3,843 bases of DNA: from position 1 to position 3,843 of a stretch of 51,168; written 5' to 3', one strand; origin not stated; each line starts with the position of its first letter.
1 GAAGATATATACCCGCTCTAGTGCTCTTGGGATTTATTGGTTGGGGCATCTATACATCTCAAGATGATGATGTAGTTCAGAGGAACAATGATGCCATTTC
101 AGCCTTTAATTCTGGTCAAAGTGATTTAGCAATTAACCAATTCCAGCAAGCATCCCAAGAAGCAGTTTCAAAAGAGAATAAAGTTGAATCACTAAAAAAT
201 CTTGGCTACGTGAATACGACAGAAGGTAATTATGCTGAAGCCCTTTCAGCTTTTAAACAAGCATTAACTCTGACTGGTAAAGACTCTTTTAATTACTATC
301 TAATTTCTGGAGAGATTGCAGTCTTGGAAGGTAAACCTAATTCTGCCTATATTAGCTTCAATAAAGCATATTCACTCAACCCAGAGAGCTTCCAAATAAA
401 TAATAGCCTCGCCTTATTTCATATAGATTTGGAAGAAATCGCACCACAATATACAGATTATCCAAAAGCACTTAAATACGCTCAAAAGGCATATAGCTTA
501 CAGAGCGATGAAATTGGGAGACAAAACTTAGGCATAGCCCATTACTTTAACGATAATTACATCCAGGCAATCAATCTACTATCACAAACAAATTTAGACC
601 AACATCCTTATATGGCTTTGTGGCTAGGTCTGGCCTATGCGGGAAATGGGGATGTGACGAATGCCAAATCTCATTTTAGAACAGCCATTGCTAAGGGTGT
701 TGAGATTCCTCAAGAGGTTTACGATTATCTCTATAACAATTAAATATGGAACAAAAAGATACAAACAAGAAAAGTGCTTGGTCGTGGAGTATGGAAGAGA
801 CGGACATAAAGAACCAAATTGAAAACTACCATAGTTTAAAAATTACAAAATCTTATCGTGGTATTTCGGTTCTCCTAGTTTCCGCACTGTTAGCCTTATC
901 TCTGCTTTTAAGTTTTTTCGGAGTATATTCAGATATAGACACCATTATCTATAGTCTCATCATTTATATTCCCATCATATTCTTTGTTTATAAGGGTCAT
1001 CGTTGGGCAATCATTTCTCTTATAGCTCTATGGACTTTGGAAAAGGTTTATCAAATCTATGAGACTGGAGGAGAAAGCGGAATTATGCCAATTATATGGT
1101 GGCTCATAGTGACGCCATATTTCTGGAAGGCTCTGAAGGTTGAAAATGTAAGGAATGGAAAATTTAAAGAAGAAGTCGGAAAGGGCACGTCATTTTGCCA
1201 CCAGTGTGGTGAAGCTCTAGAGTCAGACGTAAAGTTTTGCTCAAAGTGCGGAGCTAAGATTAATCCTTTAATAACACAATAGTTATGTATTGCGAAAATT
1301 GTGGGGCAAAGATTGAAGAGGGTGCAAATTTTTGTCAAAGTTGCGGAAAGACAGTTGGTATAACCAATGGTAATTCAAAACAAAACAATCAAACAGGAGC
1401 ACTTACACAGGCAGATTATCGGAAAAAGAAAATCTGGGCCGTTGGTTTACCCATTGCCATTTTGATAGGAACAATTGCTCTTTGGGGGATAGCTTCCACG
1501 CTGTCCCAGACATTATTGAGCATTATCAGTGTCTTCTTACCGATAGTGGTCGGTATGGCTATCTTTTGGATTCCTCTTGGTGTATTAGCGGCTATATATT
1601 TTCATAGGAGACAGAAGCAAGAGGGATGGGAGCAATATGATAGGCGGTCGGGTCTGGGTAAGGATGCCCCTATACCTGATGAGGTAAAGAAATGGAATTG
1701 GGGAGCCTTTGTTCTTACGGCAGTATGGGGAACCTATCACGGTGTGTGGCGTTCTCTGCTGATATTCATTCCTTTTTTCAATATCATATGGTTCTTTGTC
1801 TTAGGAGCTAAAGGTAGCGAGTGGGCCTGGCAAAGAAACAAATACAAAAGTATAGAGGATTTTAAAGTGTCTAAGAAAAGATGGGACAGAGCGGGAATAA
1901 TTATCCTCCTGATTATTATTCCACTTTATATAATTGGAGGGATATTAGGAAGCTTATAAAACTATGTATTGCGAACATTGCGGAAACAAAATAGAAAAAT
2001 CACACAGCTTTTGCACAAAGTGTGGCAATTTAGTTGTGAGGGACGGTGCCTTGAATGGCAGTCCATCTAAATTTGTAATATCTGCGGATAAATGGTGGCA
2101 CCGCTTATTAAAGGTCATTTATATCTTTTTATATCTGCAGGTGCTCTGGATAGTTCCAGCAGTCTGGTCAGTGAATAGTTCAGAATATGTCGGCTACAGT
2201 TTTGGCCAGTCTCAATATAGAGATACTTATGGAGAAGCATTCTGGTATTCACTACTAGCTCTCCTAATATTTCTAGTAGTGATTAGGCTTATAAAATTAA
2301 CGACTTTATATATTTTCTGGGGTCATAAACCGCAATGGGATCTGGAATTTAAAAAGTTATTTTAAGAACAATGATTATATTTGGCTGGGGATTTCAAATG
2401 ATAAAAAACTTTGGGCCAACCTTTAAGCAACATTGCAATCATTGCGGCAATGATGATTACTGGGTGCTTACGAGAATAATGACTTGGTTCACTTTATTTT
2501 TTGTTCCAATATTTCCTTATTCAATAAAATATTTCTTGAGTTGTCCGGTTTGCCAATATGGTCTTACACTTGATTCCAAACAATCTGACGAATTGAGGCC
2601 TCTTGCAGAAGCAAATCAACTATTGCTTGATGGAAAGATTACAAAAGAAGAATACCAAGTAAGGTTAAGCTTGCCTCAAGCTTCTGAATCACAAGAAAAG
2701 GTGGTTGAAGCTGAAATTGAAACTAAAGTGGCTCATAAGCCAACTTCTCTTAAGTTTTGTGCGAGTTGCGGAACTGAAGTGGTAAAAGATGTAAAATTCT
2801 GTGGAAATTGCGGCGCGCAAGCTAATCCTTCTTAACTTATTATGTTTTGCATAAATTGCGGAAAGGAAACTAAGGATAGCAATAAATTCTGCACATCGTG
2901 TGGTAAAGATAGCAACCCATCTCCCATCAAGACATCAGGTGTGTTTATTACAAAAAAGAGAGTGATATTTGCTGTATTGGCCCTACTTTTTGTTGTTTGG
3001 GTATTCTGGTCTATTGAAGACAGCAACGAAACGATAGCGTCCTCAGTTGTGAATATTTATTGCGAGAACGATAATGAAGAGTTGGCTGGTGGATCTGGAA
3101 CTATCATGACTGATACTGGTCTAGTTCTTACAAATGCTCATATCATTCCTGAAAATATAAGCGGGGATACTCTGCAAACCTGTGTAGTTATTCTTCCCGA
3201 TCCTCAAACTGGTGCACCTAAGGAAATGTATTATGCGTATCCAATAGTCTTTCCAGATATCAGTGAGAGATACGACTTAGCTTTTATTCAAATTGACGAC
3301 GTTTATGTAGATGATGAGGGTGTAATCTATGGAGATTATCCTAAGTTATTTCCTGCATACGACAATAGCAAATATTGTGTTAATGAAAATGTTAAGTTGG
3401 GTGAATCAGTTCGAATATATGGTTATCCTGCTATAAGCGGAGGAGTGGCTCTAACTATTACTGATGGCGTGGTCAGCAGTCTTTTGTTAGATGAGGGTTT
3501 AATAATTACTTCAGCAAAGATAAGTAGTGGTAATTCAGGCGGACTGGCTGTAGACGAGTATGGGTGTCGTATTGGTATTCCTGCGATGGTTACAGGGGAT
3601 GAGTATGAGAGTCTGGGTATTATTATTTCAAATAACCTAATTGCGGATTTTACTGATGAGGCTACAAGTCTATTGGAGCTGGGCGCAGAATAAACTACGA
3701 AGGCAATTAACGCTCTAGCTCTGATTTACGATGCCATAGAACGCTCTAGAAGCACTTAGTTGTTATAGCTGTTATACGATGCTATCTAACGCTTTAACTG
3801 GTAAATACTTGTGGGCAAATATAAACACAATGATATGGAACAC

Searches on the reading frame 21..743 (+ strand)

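Call 52: search_protein_families(library=pfam, proteins=[window:21-743:+], max_evalue=0.001)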
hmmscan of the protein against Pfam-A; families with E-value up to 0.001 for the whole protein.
window:21-743:+ (240 aa): 11 families
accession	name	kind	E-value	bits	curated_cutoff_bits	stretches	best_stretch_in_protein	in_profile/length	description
PF07719.23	TPR_2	-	4.5e-17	61.1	27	1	56-85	2-31/34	Tetratricopeptide repeat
PF00515.34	TPR_1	-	6.1e-14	51.6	27.8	1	56-84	2-30/34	Tetratricopeptide repeat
PF13424.12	TPR_12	-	4.6e-12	46.4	30.1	1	26-84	11-74/77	Tetratricopeptide repeat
PF13432.12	TPR_16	-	5e-11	43.3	32.7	1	25-86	4-62/65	Tetratricopeptide repeat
PF13181.12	TPR_8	-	6.1e-10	38.9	25.7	0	60-85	6-31/34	Tetratricopeptide repeat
PF13428.12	TPR_14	-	6e-07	30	23.5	0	58-88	4-34/44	Tetratricopeptide repeat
PF14559.12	TPR_19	-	5.5e-06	27.1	25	0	68-84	4-20/68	Tetratricopeptide repeat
PF23914.1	TPR_CcmH_CycH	-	1.2e-05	25.6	42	0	95-132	55-92/158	Cytochrome c-type biogenesis protein H TPR domain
PF13374.12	TPR_10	-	1.8e-05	25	27.5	0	57-84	4-31/42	Tetratricopeptide repeat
PF12895.13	ANAPC3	-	2.6e-05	24.8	27.2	0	69-139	3-71/82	Anaphase-promoting complex, cyclosome, subunit 3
PF13176.12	TPR_7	-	0.00041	20.7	27.9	0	57-88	1-32/36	Tetratricopeptide repeat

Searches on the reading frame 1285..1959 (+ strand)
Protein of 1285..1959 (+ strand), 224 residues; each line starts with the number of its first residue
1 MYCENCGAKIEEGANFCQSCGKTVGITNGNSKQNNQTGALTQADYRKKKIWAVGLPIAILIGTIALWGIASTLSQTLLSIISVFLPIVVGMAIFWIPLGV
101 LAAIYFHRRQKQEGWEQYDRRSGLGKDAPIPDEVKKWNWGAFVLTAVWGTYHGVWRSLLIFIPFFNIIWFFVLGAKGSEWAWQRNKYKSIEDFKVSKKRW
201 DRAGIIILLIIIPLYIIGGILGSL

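Call 52: search_protein_families(library=pfam, proteins=[window:1285-1959:+], max_evalue=0.001)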
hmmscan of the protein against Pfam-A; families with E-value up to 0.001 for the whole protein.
window:1285-1959:+ (224 aa): 3 families
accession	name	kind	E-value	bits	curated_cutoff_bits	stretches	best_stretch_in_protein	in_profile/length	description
PF13240.11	Zn_Ribbon_1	-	1.6e-07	31.3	25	1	2-22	1-21/23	zinc-ribbon domain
PF13248.11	Zn_ribbon_3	-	7.6e-06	25.6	27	1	2-22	4-24/26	zinc-ribbon domain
PF12773.13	DZR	-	0.00027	21.5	27.3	1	3-24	1-22/45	Double zinc ribbon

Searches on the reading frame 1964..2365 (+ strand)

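Call 52: search_protein_families(library=pfam, proteins=[window:1964-2365:+], max_evalue=0.001)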
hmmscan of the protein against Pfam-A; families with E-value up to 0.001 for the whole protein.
window:1964-2365:+ (133 aa): 2 families
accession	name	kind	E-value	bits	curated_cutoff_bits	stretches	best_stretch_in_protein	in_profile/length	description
PF13240.11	Zn_Ribbon_1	-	4e-06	26.9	25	1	2-22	1-21/23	zinc-ribbon domain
PF13248.11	Zn_ribbon_3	-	0.00038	20.3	27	1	2-22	4-24/26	zinc-ribbon domain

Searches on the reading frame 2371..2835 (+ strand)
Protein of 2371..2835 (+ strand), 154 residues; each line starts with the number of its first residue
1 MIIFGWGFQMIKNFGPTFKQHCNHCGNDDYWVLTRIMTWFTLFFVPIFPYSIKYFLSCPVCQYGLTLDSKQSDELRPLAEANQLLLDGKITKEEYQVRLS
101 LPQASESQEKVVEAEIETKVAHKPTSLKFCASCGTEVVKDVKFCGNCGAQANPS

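Call 52: search_protein_families(library=pfam, proteins=[window:2371-2835:+], max_evalue=0.001)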
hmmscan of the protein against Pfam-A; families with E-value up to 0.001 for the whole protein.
window:2371-2835:+ (154 aa): 3 families
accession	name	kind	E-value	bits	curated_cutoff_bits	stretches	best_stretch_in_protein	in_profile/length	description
PF17032.10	Zn_ribbon_15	-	1.5e-14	54.9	28.9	1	21-148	2-73/73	zinc-ribbon family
PF12773.13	DZR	-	9.7e-07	29.3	27.3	1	127-148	24-45/45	Double zinc ribbon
PF13240.11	Zn_Ribbon_1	-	1.9e-06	27.9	25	1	129-149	1-21/23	zinc-ribbon domain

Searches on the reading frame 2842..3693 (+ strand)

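Call 52: search_protein_families(library=pfam, proteins=[window:2842-3693:+], max_evalue=0.001)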
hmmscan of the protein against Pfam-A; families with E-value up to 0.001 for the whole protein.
window:2842-3693:+ (283 aa): 3 families
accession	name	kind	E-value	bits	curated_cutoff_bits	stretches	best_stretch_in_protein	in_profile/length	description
PF13365.12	Trypsin_2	-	2.7e-14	54.6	27.6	1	84-246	1-144/144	Trypsin-like peptidase domain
PF13240.11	Zn_Ribbon_1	-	9.7e-06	25.7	25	1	2-22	1-21/23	zinc-ribbon domain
PF12773.13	DZR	-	0.00087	19.9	27.3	0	3-23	1-21/45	Double zinc ribbon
